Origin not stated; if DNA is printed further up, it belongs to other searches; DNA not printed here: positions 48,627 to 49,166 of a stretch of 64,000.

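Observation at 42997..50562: Regulatory cascade: multi-PAS/GAF kinase, then NtrC-type activator, then near-consensus sigma-54 promoter, then small Cys-rich protein, then rpoD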

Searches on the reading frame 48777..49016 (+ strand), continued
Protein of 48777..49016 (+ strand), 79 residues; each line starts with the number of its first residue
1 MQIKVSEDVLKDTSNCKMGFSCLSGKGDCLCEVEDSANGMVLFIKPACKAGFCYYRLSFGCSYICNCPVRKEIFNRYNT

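Call 76: search_protein_families(library=pfam, proteins=[P0157, P0191, P0232, P0207, P0208, P0260, P0261, P0264, P0234, P0190], max_evalue=0.01)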
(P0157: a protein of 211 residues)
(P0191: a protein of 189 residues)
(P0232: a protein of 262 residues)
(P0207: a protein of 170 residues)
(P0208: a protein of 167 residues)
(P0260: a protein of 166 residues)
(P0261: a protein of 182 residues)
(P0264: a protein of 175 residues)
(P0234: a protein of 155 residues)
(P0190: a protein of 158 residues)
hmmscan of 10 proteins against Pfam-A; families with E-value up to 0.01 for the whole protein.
P0157 (211 aa): 1 family
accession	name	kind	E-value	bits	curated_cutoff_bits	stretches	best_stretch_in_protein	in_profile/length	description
PF00072.30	Response_reg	-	7.3e-24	84.5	30.2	1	7-115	1-110/111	Response regulator receiver domain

P0191 (189 aa): 3 families
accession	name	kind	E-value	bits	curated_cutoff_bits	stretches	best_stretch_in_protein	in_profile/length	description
PF08238.18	Sel1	-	2.4e-21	75.8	30.7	2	31-65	2-36/36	Sel1 repeat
PF20023.5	WSLR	-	0.0014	19.3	27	0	67-92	4-29/39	Wolframin Sel1-like repeat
PF23310.1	TPR_27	-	0.0055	16.8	27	0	12-57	43-88/110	Plant tetratrico peptide repeats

P0232 (262 aa): 2 families
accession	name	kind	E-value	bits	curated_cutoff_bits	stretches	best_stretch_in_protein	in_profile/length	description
PF14417.12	MEDS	-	2.9e-49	167.4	29.8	1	16-175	1-160/161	MEDS: MEthanogen/methylotroph, DcmR Sensory domain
PF06745.19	ATPase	-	0.0012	18.8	26.6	1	33-86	37-91/231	KaiC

P0207 (170 aa): 0 families

P0208 (167 aa): 1 family
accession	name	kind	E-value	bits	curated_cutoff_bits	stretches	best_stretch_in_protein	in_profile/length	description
PF07238.19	PilZ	-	1e-07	32.7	22.5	1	3-73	19-91/102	PilZ domain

P0260 (166 aa): 1 family
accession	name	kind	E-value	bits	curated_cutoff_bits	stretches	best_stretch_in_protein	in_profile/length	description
PF10949.13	DUF2777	-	0.00057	20.1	25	1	33-93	96-152/181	Protein of unknown function (DUF2777)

P0261 (182 aa): 1 family
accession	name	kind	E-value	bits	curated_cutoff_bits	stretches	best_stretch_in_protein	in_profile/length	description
PF07238.19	PilZ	-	3.7e-07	30.8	22.5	1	2-86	2-89/102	PilZ domain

P0264 (175 aa): 0 families

P0234 (155 aa): 0 families

P0190 (158 aa): 0 families
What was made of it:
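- Repeated fusion behind the receiver-type domains REC, PilZ and MEDS points to an effector role (call 76).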

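Call 89: search_protein_families(library=ncbifam, proteins=[L009:7145-8716:+], max_evalue=1e-90)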
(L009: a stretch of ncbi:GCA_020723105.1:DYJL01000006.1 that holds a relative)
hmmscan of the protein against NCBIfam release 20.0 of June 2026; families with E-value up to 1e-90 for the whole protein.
L009:7145-8716:+ (523 aa): 10 families
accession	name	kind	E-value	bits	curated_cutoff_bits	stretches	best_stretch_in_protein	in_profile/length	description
NF004208.0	PRK05658.1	equivalog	9.4e-164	546.8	555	1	24-522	100-631/631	RNA polymerase sigma factor RpoD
NF006666.0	PRK09210.1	equivalog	1.6e-126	422.6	572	1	167-521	30-370/370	RNA polymerase sigma factor RpoD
NF004561.0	PRK05901.1-3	equivalog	6.3e-119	398.5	582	1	283-521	299-537/537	RNA polymerase sigma factor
NF004562.0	PRK05901.1-4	equivalog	1.6e-111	373.6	779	1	39-521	98-554/571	RNA polymerase sigma factor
TIGR02393.1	RpoD_Cterm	equivalog_domain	9.1e-111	369.1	354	1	284-520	1-237/238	RNA polymerase sigma factor RpoD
NF004560.0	PRK05901.1-1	equivalog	3.4e-109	366.3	711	1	273-520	272-515/516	RNA polymerase sigma factor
NF041931.2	MzaA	equivalog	1.5e-107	361.2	800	1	39-522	331-716/726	MZA anti-phage system associated sigma-70 family RNA polymerase sigma factor MzaA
NF005643.0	PRK07406.1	equivalog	2.3e-106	356.2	500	1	264-520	141-396/397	RNA polymerase sigma factor RpoD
NF005920.0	PRK07921.1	subfamily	7.2e-101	337.4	464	1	279-518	86-325/328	RNA polymerase sigma factor SigB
TIGR02997.1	Sig70-cyanoRpoD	subfamily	3.4e-93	312.2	384.5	1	42-508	1-298/298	RNA polymerase sigma factor, RpoD/SigA family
